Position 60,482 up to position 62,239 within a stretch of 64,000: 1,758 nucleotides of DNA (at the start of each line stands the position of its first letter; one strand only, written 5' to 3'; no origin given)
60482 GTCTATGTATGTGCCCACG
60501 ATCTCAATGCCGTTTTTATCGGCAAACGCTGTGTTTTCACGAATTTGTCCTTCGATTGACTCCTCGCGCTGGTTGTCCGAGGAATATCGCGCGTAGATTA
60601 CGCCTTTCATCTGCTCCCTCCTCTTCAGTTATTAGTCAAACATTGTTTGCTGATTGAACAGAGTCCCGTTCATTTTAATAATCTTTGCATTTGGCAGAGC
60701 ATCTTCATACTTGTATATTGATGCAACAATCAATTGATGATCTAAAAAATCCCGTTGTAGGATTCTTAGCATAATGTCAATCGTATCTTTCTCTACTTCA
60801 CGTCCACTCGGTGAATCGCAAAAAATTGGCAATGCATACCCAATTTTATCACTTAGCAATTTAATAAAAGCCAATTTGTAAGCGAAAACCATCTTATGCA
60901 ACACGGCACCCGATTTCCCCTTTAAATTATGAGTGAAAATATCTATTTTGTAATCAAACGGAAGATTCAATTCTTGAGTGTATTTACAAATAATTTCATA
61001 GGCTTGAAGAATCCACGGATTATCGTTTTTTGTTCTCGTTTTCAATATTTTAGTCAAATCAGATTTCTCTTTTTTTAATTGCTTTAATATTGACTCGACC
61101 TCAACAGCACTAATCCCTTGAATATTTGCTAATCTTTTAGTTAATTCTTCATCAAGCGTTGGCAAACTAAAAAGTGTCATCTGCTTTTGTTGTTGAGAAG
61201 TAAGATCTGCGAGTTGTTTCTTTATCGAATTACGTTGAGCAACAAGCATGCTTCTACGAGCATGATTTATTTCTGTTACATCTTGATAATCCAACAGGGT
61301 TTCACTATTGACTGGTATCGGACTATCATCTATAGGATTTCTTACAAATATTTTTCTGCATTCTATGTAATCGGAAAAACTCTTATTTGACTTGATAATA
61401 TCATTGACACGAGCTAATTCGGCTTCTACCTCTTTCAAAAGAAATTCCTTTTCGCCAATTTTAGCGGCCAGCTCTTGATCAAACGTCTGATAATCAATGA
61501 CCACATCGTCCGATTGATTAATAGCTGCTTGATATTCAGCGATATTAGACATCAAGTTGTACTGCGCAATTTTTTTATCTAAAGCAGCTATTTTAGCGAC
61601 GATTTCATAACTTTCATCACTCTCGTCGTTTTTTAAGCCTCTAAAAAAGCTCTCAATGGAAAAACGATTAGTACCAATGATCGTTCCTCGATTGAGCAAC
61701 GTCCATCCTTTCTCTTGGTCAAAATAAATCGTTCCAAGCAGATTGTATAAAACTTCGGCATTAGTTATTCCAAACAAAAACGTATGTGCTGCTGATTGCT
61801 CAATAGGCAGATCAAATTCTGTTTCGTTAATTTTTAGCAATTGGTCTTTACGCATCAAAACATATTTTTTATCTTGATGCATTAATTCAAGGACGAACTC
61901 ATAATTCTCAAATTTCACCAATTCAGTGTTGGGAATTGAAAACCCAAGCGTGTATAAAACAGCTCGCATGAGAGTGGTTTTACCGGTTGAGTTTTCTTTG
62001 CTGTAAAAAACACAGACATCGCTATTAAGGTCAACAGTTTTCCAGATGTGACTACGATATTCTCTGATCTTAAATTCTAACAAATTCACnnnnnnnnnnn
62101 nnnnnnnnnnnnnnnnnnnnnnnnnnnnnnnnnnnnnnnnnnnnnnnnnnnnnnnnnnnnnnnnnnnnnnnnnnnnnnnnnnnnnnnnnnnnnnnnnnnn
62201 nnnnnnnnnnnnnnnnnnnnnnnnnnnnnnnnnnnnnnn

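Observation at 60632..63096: AT-rich two-gene module between the prophage integrase and the cI repressor: a compact Lamassu-like candidate defence system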

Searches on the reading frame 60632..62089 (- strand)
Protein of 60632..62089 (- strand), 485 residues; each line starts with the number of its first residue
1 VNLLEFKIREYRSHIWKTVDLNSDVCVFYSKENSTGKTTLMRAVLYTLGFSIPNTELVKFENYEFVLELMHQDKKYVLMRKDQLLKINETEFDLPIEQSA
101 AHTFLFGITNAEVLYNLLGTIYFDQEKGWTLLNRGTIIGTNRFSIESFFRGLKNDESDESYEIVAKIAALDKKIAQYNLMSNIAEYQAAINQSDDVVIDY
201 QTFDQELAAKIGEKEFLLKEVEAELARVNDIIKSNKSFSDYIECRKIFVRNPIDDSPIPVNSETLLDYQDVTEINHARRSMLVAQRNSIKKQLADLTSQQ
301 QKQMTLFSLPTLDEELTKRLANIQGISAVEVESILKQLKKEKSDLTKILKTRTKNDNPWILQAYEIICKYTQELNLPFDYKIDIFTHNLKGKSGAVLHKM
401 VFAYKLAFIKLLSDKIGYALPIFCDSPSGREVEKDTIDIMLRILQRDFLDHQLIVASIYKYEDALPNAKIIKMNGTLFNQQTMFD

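Call 3: search_protein_families(library=pfam, proteins=[window:60632-62089:-], max_evalue=1)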
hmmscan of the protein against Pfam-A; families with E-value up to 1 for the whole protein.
window:60632-62089:- (485 aa): 2 families
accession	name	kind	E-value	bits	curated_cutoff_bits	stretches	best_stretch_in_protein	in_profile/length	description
PF13476.12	AAA_23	-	0.48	11.5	27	0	7-302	3-195/201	AAA domain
PF04740.18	LXG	-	0.49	10.7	26.5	1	182-237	143-198/202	LXG domain of WXG superfamily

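Call 4: search_protein_families(library=padloc, proteins=[window:60632-62089:-], max_evalue=1)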
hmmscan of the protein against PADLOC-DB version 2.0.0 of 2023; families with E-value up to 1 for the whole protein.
window:60632-62089:- (485 aa): 15 families
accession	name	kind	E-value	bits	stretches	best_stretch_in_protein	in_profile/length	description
PDLC04663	PDC-M46B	-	8.6e-129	428.7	1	1-481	1-479/483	-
PDLC00252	LmuB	-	1e-14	52.2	2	5-91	7-94/554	AAA ATPase domain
PDLC03860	LmuB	-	1.1e-14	51.9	2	314-463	375-524/565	-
PDLC04526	PDC-M22B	-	5.4e-10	36.5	2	20-90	19-89/535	-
PDLC00254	LmuB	-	4e-09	33.7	2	29-97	32-103/563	AAA ATPase domain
PDLC00255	LmuB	-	3.9e-07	27.3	2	296-474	355-522/550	AAA ATPase domain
PDLC00253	LmuB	-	1.4e-06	25.2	2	360-473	417-531/567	AAA ATPase domain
PDLC00267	PtuA1|PtuA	-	0.00011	19.4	1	1-52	1-51/438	AAA ATPase domain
PDLC04774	PDC-M68B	-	0.00012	18.9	1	33-230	39-238/581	-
PDLC00278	PtuA1|PtuA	-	0.00018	18.9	1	1-50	1-49/436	AAA ATPase domain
PDLC00257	LmuB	-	0.0002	18.3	1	29-91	32-94/571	AAA ATPase domain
PDLC00263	LmuB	-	0.00023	19.1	1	2-103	2-99/204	AAA ATPase domain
PDLC03863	LmuB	-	0.00058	16.7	1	18-80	19-82/610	-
PDLC00258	LmuB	-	0.00076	16.9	1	29-91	32-94/376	AAA ATPase domain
PDLC03864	LmuB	-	0.0044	13.6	1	18-48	67-97/657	-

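Call 5: search_protein_families(library=ncbifam, proteins=[window:60632-62089:-], max_evalue=1)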
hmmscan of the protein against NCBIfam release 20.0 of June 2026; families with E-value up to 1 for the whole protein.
window:60632-62089:- (485 aa): 2 families
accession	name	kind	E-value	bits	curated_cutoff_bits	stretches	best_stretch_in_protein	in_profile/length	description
NF010680.0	PRK14079.1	equivalog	0.019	14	386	1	1-64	1-66/349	recombination protein F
NF002683.0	PRK02412.2-2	equivalog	0.025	14.1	329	1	151-248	60-157/215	3-dehydroquinate dehydratase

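Call 6: search_protein_families(library=phrogs, proteins=[window:60632-62089:-], max_evalue=1)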
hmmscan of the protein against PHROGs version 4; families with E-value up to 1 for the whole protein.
window:60632-62089:- (485 aa): 3 families
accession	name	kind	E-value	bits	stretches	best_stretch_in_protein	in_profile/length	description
phrog_37823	-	unknown function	0.033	15.1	1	145-246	67-161/247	-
phrog_15910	-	unknown function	0.35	12.3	1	201-247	21-67/70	-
phrog_11726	-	moron, auxiliary metabolic gene and host takeover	0.4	11.9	1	308-354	39-84/89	sporulation stage III protein D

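Call 14: search_solved_structures(query=window:60632-62089:-, max_evalue=10, show_alignments=3)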
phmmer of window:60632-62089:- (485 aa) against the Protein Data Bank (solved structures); distinct sequences matched with E-value up to 10: 3.
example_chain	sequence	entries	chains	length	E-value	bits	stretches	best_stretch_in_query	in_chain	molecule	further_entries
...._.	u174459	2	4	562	0.015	17.5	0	3-454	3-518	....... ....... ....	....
3vyi_A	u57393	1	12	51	0.061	15.5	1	205-240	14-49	Voltage-gated hydrogen channel 1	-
3vmy_A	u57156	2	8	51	0.71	11.9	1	198-240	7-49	Voltage-gated hydrogen channel 1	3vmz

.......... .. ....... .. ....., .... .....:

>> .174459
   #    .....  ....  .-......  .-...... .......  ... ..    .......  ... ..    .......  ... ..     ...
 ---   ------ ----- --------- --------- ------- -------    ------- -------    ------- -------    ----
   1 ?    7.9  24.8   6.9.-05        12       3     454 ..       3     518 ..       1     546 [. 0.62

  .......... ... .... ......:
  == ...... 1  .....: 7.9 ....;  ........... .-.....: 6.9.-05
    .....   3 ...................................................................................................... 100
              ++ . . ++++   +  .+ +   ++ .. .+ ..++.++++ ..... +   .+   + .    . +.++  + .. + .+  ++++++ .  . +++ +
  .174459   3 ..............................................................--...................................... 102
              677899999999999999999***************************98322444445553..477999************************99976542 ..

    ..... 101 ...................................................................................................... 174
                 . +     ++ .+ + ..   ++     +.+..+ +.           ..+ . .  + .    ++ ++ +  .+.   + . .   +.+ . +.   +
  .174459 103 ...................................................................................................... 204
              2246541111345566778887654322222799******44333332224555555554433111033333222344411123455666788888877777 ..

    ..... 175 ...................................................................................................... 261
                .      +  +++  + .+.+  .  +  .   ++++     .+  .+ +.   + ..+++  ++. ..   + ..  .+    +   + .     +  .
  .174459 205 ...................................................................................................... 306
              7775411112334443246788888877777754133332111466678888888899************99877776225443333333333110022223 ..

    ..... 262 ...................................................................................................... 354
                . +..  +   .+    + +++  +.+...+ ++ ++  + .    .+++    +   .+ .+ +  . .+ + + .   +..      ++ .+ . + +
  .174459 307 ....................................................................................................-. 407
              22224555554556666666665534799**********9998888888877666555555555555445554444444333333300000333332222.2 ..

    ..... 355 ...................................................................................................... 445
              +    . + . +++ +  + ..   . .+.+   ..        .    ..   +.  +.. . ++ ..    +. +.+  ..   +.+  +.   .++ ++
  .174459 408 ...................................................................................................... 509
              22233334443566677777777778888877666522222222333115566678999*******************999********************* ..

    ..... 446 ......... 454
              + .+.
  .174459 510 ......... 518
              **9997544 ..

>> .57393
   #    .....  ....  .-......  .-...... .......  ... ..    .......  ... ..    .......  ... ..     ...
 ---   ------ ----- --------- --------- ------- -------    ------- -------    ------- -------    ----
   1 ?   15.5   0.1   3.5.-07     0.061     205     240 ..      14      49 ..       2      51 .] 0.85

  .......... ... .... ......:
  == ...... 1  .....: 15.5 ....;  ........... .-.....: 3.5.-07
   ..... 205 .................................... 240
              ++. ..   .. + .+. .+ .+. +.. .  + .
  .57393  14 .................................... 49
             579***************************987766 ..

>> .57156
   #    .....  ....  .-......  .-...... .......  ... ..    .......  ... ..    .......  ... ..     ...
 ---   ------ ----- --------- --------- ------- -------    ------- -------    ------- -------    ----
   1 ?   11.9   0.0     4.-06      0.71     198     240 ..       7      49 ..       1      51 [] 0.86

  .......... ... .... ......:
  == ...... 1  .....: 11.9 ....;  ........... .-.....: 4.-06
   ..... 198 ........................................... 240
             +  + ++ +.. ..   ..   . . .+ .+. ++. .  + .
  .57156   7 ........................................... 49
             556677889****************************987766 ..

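Call 16: find_homologous_proteins(query=window:60632-62089:-)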
Query window:60632-62089:- (485 aa): 1399 proteins with E <= 0.001 among 8000 candidates; the best 120 are listed.
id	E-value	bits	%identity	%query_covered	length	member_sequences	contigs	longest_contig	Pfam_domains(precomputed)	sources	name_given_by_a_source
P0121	0.0e+0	1061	100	100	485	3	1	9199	-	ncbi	-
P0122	1.6e-290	981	91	100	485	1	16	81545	-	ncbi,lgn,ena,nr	ncbi:MAG: hypothetical protein J6J01_08830 [Oscillospiraceae bacterium]|nr:hypothetical protein [Osc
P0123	3.0e-289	977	91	100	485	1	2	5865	-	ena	-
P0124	5.5e-289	976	90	100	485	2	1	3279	-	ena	-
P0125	2.0e-287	971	90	100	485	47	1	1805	-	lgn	-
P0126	8.0e-287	969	90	100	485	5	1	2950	-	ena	-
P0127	1.5e-277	939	87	100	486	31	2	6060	-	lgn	-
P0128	9.4e-274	926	85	100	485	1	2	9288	-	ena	-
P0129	7.5e-265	897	83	100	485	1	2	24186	PF13175.13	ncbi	-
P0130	1.1e-260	883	81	100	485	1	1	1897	-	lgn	-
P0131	6.9e-258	874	81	100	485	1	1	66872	-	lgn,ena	-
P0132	1.2e-257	873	81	100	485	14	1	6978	-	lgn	-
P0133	1.4e-253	860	79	100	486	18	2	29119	-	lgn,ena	-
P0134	2.3e-249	846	79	100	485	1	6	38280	-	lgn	-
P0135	5.0e-239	812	81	92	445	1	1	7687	-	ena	-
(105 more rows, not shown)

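Call 19: find_encoding_contigs(protein=P0121, flank=10000, max_places=6)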
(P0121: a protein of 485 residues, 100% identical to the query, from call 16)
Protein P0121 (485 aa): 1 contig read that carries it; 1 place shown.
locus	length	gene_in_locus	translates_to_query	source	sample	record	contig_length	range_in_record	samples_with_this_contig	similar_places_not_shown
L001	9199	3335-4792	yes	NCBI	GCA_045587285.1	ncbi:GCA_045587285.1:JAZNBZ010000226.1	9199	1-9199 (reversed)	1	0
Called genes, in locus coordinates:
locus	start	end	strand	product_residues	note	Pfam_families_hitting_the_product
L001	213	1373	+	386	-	PF01381:HTH_3, PF12844:HTH_19, PF13443:HTH_26 (weak), PF13560:HTH_31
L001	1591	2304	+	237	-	PF01381:HTH_3, PF12844:HTH_19, PF13560:HTH_31, PF00717:Peptidase_S24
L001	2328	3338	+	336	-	-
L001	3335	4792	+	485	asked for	-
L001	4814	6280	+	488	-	PF00239:Resolvase, PF07508:Recombinase, PF13408:Zn_ribbon_recom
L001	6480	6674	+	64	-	PF20097:DUF6487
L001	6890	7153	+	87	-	PF20648:DUF6809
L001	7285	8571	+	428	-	-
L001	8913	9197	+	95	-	?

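Call 20: search_solved_structures(query=A2, max_evalue=1, show_alignments=2)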
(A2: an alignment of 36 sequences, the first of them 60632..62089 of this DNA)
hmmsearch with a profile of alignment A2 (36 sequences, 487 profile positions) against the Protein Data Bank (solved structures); distinct sequences matched with E-value up to 1: 5.
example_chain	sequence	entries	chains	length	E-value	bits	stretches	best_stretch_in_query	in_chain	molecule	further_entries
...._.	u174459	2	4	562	9.8e-13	50.8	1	1-478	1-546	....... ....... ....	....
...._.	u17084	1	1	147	0.28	13.1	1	1-51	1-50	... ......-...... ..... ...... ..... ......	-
1f2t_A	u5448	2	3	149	0.29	13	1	1-51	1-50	RAD50 ABC-ATPASE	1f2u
5xg3_A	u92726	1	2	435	0.55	12.1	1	179-322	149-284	Chromosome partition protein Smc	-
5zkn_A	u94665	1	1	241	0.84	11.5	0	233-317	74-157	Putative N-acetylmannosamine-6-phosphate 2-epimerase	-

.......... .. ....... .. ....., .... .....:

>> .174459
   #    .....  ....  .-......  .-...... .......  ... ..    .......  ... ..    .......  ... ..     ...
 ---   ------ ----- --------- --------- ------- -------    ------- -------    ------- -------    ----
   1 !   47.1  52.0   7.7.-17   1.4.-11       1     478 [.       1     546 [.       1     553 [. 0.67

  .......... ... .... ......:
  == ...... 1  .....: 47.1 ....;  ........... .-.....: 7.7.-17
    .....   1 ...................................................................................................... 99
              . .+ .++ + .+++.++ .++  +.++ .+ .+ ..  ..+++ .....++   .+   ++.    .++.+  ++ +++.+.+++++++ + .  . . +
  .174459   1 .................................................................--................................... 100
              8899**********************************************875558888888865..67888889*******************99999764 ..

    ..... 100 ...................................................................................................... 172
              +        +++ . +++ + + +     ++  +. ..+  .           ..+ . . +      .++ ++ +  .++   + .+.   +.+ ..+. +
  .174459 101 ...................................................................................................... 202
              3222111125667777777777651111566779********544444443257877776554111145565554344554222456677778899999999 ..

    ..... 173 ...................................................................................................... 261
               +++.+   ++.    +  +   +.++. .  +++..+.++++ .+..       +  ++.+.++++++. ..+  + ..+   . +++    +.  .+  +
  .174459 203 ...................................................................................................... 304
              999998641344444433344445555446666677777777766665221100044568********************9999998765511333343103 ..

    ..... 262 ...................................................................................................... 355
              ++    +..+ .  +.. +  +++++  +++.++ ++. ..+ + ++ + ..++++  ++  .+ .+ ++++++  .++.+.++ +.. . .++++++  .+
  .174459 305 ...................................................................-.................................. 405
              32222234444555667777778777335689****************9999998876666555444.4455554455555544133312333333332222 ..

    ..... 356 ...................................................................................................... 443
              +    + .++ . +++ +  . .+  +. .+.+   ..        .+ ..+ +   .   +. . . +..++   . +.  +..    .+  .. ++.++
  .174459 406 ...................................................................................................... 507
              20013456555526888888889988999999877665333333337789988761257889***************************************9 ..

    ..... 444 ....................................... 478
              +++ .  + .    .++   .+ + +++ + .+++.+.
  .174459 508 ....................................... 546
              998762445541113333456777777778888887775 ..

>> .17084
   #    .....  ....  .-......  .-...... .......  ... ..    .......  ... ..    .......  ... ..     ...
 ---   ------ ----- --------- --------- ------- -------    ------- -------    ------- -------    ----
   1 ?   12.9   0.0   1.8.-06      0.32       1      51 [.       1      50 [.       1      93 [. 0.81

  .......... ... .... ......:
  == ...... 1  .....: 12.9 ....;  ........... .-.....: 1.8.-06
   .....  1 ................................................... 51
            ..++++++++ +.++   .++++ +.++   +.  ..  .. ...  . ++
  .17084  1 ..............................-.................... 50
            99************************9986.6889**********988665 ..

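Call 45: search_dna_similar(query=window:60632-62089:-, collection=phages, mode=protein, max_rows=15)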
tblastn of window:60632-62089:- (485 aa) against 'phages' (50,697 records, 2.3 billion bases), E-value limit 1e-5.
Records with a match: 1; places in all: 1; records where one place covers at least 80% of the query: 1.
Best place of each record, by identity: <60% 1.
By first word of the organism name: Ruminococcus 1.
By host as written in the record: Ruminococcus sp. 1.
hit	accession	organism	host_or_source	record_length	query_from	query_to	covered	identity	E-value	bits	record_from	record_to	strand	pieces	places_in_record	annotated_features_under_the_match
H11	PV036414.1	Ruminococcus phage NatCom_2329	Ruminococcus sp.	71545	27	480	94%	32.0%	6e-67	239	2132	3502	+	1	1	hypothetical protein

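Call 47: get_annotated_region(hit=H11, flank=5000)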
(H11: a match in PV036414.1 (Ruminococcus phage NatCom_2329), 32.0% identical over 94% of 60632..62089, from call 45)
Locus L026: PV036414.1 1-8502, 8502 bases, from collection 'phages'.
description: Ruminococcus phage NatCom_2329, complete genome.
organism: Ruminococcus phage NatCom_2329 (NCBI taxid 3403536)
taxonomy: Viruses; Duplodnaviria; Heunggongvirae; Uroviricota; Caudoviricetes; Ca. Heliusvirales
host: Ruminococcus sp.; source: human feces; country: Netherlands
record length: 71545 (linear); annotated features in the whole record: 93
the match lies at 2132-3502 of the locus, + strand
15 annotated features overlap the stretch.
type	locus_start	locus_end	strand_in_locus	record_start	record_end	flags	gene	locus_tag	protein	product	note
CDS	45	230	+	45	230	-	-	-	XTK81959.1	hypothetical protein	-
CDS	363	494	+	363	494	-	-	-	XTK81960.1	hypothetical protein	-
CDS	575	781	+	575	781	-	-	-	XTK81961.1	hypothetical protein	-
CDS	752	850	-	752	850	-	-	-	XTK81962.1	hypothetical protein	-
CDS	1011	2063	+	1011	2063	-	-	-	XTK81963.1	hypothetical protein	-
CDS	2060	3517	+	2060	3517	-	-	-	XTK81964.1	hypothetical protein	-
CDS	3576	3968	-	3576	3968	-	-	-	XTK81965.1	hypothetical protein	-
CDS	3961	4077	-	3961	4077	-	-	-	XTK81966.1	hypothetical protein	-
CDS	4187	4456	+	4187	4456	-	-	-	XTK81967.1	hypothetical protein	-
CDS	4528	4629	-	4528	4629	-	-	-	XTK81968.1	hypothetical protein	-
CDS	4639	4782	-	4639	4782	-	-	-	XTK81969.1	hypothetical protein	-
CDS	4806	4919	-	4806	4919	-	-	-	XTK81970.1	hypothetical protein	-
CDS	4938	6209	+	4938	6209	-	-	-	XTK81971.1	DNA methyltransferase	-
CDS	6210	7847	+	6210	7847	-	-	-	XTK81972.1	hypothetical protein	-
CDS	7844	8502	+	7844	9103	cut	-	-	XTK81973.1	hypothetical protein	-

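Call 55: predict_structure(alignment_id=A2)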
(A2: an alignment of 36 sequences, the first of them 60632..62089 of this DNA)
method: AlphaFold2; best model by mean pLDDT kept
length: 485 residues; sequences in the alignment: 36
mean_pLDDT: 80.6   pTM: 0.65
mean pLDDT of the five models: 80.6, 79.6, 78.8, 77.5, 76.7
residues with pLDDT >= 90: 133; 70-90: 254; 50-70: 61; < 50: 37
segments of 3 or more residues with pLDDT < 50: 128-138, 193-201, 306-320
pLDDT, mean of each block of 10 residues (from residue 1): 95 88 93 77 93 82 94 94 95 93 92 89 65 46 80 80 83 79 67 42 69 88 90 87 84 85 82 86 89 83 51 45 58 84 87 87 90 79 62 69 89 94 78 81 92 91 89 79 66
secondary structure, 60 per line:
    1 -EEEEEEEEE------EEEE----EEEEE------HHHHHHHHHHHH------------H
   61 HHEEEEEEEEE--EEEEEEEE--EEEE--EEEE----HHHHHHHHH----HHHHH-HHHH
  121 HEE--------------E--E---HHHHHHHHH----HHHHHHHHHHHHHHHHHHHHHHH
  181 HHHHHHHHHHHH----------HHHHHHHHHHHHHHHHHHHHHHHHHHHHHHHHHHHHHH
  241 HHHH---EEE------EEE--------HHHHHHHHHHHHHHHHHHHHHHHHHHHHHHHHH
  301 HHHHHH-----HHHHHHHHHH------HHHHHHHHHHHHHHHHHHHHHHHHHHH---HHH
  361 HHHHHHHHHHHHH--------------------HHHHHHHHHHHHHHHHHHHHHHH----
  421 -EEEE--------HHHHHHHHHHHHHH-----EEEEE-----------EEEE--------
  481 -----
elements in order: E2-10 E17-20 E25-29 H36-47 E63-71 E74-81 E84-87 E90-93 H98-106 H111-115 H117-121 H145-153 H158-192 H203-244 E248-250 E257-259 H268-306 H312-321 H328-354 H358-373 H394-416 E422-425 H434-447 E453-457 E469-472
